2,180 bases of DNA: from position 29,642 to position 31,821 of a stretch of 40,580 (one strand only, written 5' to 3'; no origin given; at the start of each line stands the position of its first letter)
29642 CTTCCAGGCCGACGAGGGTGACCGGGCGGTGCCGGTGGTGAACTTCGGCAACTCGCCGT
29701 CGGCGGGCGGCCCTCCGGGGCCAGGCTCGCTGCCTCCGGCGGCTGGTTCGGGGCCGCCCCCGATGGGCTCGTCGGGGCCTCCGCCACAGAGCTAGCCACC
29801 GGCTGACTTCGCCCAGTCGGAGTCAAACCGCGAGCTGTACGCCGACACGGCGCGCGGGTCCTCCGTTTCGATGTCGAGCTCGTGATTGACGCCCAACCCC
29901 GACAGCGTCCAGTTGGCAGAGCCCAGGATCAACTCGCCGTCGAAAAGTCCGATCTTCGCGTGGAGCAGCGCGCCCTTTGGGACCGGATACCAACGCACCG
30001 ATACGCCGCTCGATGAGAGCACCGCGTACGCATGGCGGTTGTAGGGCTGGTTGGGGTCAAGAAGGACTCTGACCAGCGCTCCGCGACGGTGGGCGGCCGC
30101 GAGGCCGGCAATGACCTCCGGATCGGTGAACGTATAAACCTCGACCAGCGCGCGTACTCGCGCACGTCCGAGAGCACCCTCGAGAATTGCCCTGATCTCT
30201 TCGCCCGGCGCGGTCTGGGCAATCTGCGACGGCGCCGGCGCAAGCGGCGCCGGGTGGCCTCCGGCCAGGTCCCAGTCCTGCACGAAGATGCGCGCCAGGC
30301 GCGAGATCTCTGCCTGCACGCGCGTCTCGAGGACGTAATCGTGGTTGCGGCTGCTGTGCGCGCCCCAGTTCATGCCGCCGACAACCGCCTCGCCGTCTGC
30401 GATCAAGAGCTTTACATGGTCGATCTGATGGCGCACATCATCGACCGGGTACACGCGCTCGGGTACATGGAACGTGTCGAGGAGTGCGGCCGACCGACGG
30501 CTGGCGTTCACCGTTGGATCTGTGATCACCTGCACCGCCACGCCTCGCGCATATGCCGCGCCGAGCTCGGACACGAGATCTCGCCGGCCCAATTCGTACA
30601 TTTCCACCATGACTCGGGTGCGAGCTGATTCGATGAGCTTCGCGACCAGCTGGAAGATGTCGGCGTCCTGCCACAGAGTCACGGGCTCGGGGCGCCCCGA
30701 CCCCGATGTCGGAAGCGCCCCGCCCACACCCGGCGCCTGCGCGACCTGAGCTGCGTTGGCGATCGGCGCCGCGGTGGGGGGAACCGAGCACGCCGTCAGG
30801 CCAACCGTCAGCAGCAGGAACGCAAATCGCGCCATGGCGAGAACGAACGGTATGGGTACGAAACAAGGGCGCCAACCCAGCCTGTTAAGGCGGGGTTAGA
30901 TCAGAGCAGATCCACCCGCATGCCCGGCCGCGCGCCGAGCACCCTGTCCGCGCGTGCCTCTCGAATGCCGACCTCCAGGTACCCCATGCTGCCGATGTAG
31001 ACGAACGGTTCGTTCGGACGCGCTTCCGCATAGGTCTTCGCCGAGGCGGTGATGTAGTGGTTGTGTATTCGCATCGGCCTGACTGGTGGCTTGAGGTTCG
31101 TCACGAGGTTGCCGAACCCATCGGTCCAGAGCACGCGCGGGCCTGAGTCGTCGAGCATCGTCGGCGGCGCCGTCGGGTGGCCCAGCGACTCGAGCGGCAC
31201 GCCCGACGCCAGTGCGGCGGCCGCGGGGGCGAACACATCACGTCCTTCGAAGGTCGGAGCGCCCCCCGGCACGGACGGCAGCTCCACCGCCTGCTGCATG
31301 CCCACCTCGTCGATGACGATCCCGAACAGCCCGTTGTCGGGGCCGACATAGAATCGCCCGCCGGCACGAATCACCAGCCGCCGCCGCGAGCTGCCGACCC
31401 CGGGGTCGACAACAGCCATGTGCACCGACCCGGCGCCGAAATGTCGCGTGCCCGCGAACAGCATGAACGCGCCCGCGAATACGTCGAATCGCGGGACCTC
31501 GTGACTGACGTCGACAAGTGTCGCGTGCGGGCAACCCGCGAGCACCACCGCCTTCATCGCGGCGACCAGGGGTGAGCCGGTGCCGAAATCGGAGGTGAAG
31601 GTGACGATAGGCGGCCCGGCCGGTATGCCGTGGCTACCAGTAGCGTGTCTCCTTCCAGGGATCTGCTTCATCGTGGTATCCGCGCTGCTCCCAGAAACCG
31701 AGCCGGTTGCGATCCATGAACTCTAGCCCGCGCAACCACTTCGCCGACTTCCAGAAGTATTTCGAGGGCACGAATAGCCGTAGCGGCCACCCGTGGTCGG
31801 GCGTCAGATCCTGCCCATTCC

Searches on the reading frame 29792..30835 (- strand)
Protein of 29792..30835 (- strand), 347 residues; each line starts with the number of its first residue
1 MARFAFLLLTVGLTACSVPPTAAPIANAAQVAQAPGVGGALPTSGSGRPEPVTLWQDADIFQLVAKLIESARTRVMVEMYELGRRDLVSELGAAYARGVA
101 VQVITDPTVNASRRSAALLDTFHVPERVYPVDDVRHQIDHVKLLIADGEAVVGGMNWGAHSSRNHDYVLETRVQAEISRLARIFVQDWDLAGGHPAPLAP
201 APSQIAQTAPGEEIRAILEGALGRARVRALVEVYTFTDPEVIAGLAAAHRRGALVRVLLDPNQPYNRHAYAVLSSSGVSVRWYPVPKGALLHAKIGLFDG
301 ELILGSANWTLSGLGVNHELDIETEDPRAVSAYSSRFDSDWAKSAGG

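Call 8: search_protein_families(library=pfam, proteins=[window:29792-30835:-])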
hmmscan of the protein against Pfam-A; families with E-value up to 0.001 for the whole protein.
window:29792-30835:- (347 aa): 2 families
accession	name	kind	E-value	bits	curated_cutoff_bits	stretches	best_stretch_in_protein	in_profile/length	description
PF13091.12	PLDc_2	-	1.4e-38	132.2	27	2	221-341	4-132/132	PLD-like domain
PF00614.28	PLDc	-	4.2e-08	33.3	21.9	0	140-157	6-24/28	Phospholipase D Active site motif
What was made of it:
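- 29792..30835 (-): Two-HKD PLD-family lipoprotein, a probable secreted nuclease. Pfam PLDc_2 x2 (call 8).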

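Call 44: search_protein_families(library=ncbifam, max_evalue=0.1, proteins=[window:29792-30835:-])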
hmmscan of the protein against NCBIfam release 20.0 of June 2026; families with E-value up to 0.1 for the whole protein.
window:29792-30835:- (347 aa): 9 families
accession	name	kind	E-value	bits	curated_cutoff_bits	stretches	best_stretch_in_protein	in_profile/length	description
NF038319.1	DISARM_DrmC_I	equivalog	3.1e-14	53.1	133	2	56-151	91-196/236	DISARM system phospholipase D-like protein DrmC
NF010490.0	PRK13912.1-1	equivalog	8.8e-14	51.9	211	2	62-184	33-152/159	nuclease NucT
NF010492.0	PRK13912.1-3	equivalog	1.8e-09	37.4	297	2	290-333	120-164/178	nuclease NucT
NF010491.0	PRK13912.1-2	equivalog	5.8e-09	36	225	1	62-168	39-153/180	nuclease NucT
NF041068.1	DpdK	equivalog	3.1e-07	30.1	100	1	245-341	71-167/167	phospholipase D-like domain-containing protein DpdK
NF010493.0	PRK13912.1-4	equivalog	9.5e-06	25.7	351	0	229-320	43-144/171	nuclease NucT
NF008427.0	PRK11263.1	equivalog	1.2e-05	24.6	281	1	221-326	215-325/409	cardiolipin synthase ClsB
NF042964.1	phospholipD_antiphage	equivalog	0.0037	15.6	1100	1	267-344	97-179/895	phospholipase D-like domain-containing anti-phage protein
TIGR02084.1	leud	equivalog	0.097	12.3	245.85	0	144-168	44-68/156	3-isopropylmalate dehydratase small subunit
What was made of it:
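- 29792..30835 (-): The nearest NCBIfam families are DrmC and NucT, both below their cut-offs (call 44).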

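Call 57: search_solved_structures(query=window:29792-30835:-, max_evalue=0.01)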
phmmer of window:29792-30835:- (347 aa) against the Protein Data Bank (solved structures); distinct sequences matched with E-value up to 0.01: 9.
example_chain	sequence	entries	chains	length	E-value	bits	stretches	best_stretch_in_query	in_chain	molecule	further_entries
9lkx_K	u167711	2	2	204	1e-08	38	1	211-342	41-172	Mitochondrial cardiolipin hydrolase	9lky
4ggj_A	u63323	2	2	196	6.2e-08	35.4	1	198-342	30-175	Mitochondrial cardiolipin hydrolase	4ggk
4h4a_A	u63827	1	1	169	4.1e-07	32.7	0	223-300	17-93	Mitochondrial cardiolipin hydrolase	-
4gen_A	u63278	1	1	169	4.2e-07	32.7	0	223-300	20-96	Mitochondrial cardiolipin hydrolase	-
7e0m_A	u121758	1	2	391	6.8e-07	32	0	242-343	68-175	Phospholipase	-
4gel_A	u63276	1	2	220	9.4e-07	31.5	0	222-300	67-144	Mitochondrial cardiolipin hydrolase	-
6ehi_A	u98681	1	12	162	1.5e-06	30.8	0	57-116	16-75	Nuclease NucT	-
1byr_A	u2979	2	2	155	4.4e-06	29.3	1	62-188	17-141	PROTEIN (ENDONUCLEASE)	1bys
4gem_A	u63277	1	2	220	4.6e-06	29.3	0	222-300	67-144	Mitochondrial cardiolipin hydrolase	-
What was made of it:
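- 29792..30835 (-): The nearest PDB chains are Zucchini/MitoPLD, NucT 6ehi and Nuc 1byr (call 57).
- The PLD protein is nearest to NucT, Nuc and Zucchini (calls 44, 57).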

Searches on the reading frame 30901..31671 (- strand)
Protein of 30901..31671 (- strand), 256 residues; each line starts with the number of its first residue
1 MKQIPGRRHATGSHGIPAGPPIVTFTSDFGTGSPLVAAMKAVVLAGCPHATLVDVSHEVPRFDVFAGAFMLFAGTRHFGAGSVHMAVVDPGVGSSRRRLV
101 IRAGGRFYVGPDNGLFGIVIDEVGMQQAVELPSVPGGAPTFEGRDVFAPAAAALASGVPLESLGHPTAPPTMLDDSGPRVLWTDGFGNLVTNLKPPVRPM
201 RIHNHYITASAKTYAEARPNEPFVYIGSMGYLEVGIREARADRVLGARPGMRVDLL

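Call 8: search_protein_families(library=pfam, proteins=[window:30901-31671:-])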
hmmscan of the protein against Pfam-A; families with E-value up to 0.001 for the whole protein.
window:30901-31671:- (256 aa): 2 families
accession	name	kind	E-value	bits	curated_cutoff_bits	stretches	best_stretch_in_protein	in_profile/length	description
PF01887.21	SAM_HAT_N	-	1.9e-46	157.9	26.3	1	23-164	1-145/145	SAM hydroxide adenosyltransferase N-terminal domain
PF20257.3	SAM_HAT_C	-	1.2e-15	58.1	25.5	1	179-253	2-83/84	SAM hydroxide adenosyltransferase C-terminal domain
